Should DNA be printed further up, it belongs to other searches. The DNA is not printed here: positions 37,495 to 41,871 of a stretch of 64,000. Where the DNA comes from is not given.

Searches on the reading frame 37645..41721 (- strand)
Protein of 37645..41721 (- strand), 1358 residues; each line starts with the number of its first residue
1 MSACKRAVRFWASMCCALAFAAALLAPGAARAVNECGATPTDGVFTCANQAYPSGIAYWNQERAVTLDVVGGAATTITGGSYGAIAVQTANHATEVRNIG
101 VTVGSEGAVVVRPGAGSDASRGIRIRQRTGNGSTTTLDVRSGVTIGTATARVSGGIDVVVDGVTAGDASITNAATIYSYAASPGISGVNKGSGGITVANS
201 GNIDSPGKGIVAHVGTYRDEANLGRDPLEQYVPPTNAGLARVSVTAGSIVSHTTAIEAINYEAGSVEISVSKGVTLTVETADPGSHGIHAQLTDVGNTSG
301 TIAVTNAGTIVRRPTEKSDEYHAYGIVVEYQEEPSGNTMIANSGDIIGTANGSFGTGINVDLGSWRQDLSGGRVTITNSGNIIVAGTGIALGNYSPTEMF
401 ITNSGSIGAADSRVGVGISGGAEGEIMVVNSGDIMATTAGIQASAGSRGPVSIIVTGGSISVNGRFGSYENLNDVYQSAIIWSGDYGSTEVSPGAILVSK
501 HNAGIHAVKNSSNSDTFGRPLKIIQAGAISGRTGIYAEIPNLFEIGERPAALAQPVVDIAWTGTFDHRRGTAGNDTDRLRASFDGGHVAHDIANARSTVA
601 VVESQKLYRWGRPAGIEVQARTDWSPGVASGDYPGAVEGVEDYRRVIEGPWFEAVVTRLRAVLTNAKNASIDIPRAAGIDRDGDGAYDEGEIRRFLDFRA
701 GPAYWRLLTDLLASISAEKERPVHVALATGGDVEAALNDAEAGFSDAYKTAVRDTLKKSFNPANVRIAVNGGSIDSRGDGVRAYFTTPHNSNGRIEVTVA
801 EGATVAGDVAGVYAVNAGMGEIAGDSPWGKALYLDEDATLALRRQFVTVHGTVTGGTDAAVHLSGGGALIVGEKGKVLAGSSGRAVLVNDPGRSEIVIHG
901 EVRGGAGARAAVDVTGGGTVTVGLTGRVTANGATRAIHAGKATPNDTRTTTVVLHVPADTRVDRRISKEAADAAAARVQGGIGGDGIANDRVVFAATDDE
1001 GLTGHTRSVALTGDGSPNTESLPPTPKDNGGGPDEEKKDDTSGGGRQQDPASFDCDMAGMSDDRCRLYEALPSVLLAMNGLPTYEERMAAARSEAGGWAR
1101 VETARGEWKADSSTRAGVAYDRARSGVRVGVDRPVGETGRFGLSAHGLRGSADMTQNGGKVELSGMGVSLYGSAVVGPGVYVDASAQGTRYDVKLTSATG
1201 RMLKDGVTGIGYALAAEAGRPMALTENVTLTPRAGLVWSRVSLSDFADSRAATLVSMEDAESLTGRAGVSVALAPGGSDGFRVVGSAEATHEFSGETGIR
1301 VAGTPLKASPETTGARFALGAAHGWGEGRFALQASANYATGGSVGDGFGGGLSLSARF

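Call 5: search_protein_families(library=pfam, proteins=[window:37645-41721:-], max_evalue=0.01)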
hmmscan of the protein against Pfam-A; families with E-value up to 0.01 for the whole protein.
window:37645-41721:- (1358 aa): 1 family
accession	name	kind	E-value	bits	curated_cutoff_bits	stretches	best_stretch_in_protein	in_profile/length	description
PF03797.25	Autotransporter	-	1.8e-31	110.2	26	1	1098-1336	2-254/255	Autotransporter beta-domain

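Call 7: find_encoding_contigs(protein=window:37645-41721:-, flank=3000, max_places=10)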
Protein window:37645-41721:- (1358 aa): no gene with exactly this product is on record in the collection.

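Call 9: find_homologous_proteins(query=window:37645-41721:-, max_evalue=1e-10)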
Query window:37645-41721:- (1358 aa): 125 proteins with E <= 1e-10 among 8000 candidates; the best 120 are listed.
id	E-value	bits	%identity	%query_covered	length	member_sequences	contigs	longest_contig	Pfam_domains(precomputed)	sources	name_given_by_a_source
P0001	0.0e+0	2951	100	100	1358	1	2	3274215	PF03797.26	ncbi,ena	-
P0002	0.0e+0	2206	79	100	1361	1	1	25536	PF03797.26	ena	-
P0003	0.0e+0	2094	76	100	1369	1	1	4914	PF03797.26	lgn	-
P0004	0.0e+0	2040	76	100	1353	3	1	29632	PF03797.26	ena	-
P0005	0.0e+0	2000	75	100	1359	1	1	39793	PF03797.26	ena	-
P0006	0.0e+0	1225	55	86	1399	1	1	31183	PF03797.26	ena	-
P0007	0.0e+0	1203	54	86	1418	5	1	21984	PF03797.26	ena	-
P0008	0.0e+0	1192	67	42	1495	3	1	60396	PF03797.26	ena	-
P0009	0.0e+0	1160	52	98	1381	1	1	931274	PF03797.26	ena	-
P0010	0.0e+0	1154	50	100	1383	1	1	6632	PF03797.26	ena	-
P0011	0.0e+0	1137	51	83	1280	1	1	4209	PF03797.26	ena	-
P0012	0.0e+0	1135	51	98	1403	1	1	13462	PF03797.26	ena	-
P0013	0.0e+0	1129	49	98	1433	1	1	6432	PF03797.26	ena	-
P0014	0.0e+0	1099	55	85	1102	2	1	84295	PF03797.26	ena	-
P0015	0.0e+0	1078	58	43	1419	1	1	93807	PF03797.26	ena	-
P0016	7.1e-293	993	46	100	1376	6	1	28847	PF03797.26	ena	-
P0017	2.2e-282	958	38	89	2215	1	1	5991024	PF05899.19,PF03797.26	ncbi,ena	-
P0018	4.4e-275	934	46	91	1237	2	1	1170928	PF03797.26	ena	-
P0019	7.8e-269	913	47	89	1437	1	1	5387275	PF03797.26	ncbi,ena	-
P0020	1.1e-256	873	45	64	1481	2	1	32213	PF03797.26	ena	-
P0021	1.5e-248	846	43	98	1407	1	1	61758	PF03797.26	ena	-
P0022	2.9e-248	845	42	98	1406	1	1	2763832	PF03797.26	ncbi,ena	-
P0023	1.2e-247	843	40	89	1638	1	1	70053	PF03797.26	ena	-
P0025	9.7e-246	837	40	93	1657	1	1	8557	PF03797.26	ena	-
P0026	3.6e-245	835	40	95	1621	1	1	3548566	PF03797.26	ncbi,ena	-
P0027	8.9e-244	830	42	98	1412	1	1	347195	PF03797.26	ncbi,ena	-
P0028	4.2e-240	818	46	69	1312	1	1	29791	PF03797.26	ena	-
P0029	2.1e-239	816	39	95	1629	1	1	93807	PF03797.26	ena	-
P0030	1.2e-237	810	43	99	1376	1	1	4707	PF03797.26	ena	-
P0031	3.0e-237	809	38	87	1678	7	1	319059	PF03797.26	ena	-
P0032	1.8e-236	806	40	91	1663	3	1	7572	PF03797.26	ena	-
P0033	4.3e-235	802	39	95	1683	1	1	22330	PF03797.26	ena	-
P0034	2.1e-234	799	46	73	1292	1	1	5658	PF03797.26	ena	-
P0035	1.5e-233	796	45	46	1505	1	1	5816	PF03797.26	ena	-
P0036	2.4e-233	796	39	95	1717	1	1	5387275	PF03797.26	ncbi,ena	-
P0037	1.6e-231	790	39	89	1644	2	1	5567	PF03797.26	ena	-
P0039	3.3e-229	782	48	44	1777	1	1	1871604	PF03797.26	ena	-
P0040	2.8e-226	772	37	89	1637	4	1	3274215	PF03797.26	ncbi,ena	-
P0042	1.4e-224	767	40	42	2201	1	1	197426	PF03797.26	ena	-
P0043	4.1e-224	765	48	44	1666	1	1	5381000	PF03797.26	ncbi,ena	-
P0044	2.7e-223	762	40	95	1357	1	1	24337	PF03797.26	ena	-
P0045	1.1e-222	760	50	43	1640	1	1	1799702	PF03797.26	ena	-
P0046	6.1e-222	758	33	99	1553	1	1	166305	PF03797.26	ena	-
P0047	4.7e-215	735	46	73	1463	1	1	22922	PF03797.26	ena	-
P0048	3.4e-209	716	41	61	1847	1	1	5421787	PF03797.26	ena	-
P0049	4.6e-207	709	39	98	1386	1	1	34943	PF03797.26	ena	-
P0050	7.1e-206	705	38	93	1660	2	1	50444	PF03797.26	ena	-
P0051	1.8e-204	700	47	68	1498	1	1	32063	PF03797.26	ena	-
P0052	4.1e-204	699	39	97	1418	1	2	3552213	PF03797.26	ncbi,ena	-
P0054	2.5e-201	690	41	13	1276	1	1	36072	PF03797.26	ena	-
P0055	1.5e-200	687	40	98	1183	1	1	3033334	PF03797.26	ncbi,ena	-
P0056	9.3e-200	684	43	67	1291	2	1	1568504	PF03797.26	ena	-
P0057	9.5e-196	671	38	94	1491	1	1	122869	PF03797.26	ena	-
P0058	2.7e-195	670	36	95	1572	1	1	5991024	PF03797.26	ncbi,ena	-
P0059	4.4e-195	669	37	98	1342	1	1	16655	PF03797.26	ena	-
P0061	4.8e-193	662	42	73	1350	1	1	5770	PF03797.26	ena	-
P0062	2.8e-192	660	38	99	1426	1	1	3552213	PF03797.26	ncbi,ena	-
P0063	2.6e-190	653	40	97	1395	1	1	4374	PF03797.26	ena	-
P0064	4.6e-190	652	37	99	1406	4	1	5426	PF03797.26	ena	-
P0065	4.1e-186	639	37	99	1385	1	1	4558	PF03797.26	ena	-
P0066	9.3e-186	638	36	98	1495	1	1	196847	PF03797.26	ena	-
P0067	1.1e-185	638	38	95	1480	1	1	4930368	PF03797.26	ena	-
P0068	2.0e-185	637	39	98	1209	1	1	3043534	PF03797.26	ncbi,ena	-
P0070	4.2e-185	636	36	99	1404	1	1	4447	PF03797.26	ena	-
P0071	7.9e-185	635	48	44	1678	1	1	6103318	PF03797.26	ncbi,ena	-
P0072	2.7e-184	633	42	67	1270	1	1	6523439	PF03797.26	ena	-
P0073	1.9e-181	624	41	67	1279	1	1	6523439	PF03797.26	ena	-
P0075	2.1e-180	620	42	41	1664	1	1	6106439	PF03797.26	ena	-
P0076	1.5e-178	614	34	72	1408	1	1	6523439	PF03797.26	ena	-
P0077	3.0e-176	607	36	98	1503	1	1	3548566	PF03797.26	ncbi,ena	-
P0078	1.3e-172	594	41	44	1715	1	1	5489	PF03797.26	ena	-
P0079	3.1e-171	590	44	73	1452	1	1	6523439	PF03797.26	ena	-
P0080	2.1e-168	581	37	88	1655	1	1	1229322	PF03797.26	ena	-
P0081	3.8e-168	580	38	88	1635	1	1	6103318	PF03797.26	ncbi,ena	-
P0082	4.2e-165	570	40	83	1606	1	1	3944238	PF03797.26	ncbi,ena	-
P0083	9.4e-162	559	43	62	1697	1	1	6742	PF03797.26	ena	-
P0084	2.2e-157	544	38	98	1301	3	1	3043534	PF03797.26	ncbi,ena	-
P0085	2.8e-156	540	39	86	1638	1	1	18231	PF03797.26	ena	-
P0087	3.2e-152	527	35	98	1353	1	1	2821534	PF03797.26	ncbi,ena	-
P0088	2.1e-149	518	34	98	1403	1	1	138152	PF03797.26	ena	-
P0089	1.3e-142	495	35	95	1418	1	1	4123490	PF03797.26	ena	-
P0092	9.9e-138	479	36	98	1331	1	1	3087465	PF03797.26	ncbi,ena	-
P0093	1.2e-137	479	32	73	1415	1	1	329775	PF03797.26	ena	-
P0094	1.2e-137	479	35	91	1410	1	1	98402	PF03797.26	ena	-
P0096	5.2e-135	470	38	76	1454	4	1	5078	PF03797.26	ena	-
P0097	3.8e-134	467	32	72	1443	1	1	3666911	PF03797.26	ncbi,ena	-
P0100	5.4e-129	450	33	99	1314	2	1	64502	PF03797.26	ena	-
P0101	3.4e-128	447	36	83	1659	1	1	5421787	PF03797.26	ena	-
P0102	4.8e-125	437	44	47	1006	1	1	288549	PF03797.26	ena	-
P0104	1.1e-122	429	31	55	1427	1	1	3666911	PF03797.26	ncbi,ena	-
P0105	7.5e-108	380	51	23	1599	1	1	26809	PF03797.26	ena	-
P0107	6.2e-100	354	39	47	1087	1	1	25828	PF03797.26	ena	-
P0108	1.3e-85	306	39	44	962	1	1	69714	PF03797.26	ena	-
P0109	1.5e-81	293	40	38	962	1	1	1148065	PF03797.26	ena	-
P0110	1.2e-78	283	38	42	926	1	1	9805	PF03797.26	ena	-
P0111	1.5e-78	283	39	41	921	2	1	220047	PF03797.26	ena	-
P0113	1.7e-61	226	39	38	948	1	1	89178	PF03797.26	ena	-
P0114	1.9e-56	210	43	22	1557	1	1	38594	PF03797.26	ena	-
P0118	1.3e-42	164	34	40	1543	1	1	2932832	PF03797.26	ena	-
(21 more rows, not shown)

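Call 10: find_encoding_contigs(protein=P0001, flank=3000, max_places=10)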
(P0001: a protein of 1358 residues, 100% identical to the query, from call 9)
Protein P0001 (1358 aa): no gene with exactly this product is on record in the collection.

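Call 11: find_encoding_contigs(protein=P0002, flank=3000, max_places=5)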
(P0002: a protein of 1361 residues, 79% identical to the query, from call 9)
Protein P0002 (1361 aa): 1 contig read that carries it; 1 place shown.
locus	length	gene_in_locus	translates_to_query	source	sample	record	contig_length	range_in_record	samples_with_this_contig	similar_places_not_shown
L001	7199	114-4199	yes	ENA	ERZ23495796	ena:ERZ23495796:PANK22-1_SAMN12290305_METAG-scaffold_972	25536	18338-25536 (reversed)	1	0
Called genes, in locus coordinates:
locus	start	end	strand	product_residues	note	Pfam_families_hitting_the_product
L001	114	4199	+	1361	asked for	PF03797:Autotransporter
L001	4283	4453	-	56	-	-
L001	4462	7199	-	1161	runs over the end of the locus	PF01558:POR, PF20169:DUF6537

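Call 13: find_encoding_contigs(protein=P0004, flank=3000, max_places=5)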
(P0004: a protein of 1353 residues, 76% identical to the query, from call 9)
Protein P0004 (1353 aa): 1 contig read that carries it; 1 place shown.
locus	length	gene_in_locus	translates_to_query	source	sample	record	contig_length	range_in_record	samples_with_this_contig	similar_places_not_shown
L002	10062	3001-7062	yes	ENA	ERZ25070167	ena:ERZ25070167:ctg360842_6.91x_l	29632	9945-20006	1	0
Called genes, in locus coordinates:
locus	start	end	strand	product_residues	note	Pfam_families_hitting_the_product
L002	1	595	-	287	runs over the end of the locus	PF02668:TauD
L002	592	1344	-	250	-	PF02146:SIR2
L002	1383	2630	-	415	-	PF00501:AMP-binding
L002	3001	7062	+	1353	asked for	PF03797:Autotransporter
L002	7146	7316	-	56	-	-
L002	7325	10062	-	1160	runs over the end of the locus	PF01558:POR, PF20169:DUF6537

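Call 14: find_encoding_contigs(protein=P0005, flank=3000, max_places=5)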
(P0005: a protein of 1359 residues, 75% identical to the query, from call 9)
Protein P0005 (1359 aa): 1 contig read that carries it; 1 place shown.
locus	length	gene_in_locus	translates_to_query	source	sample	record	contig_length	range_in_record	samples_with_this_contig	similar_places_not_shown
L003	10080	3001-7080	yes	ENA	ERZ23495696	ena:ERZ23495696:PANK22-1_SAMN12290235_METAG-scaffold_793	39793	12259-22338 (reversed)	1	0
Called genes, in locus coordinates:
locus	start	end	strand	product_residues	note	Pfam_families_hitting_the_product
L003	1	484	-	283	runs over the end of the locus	PF02668:TauD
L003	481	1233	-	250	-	PF02146:SIR2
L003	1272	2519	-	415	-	PF00501:AMP-binding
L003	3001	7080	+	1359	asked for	PF03797:Autotransporter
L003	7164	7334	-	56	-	-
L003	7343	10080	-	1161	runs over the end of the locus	PF01558:POR, PF20169:DUF6537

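Call 15: find_encoding_contigs(protein=P0003, flank=3000, max_places=5)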
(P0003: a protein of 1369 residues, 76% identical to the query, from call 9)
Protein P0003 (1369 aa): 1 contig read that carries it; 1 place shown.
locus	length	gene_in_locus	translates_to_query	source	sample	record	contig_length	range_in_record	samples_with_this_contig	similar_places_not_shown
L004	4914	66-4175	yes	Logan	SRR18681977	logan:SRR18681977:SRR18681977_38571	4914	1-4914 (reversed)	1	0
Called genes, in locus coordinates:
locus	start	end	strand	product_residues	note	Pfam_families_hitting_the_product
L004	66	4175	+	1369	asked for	PF03797:Autotransporter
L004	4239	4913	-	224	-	?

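Call 19: find_related_loci(query=window:37645-41721:-, collection=genome_contigs, flank=3000)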
Query window:37645-41721:- (1358 aa) in genome_contigs; peptide patterns used: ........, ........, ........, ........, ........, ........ (x = any residue, [..] = any of these).
109 stretches matched a pattern, but none encodes a relative of the query by tblastn (E <= 1e-3).

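Call 21: list_cluster_members(proteins=[P0001, P0040, P0022, P0019])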
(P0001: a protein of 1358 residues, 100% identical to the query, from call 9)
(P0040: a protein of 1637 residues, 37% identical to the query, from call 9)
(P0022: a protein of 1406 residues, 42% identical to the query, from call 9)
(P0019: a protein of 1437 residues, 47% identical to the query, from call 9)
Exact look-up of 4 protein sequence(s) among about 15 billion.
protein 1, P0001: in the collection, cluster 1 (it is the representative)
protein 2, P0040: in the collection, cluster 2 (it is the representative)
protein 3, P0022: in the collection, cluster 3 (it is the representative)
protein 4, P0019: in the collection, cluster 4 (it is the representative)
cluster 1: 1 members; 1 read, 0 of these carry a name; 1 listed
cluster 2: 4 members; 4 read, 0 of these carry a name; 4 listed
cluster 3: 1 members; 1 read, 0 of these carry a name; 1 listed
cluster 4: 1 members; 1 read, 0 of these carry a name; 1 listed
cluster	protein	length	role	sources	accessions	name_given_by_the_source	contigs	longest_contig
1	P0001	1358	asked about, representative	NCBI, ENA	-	-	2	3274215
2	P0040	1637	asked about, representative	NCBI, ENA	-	-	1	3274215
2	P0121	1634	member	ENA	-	-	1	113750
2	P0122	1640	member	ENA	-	-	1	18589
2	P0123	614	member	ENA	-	-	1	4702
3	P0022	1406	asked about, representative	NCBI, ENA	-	-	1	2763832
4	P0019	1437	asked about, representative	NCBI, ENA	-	-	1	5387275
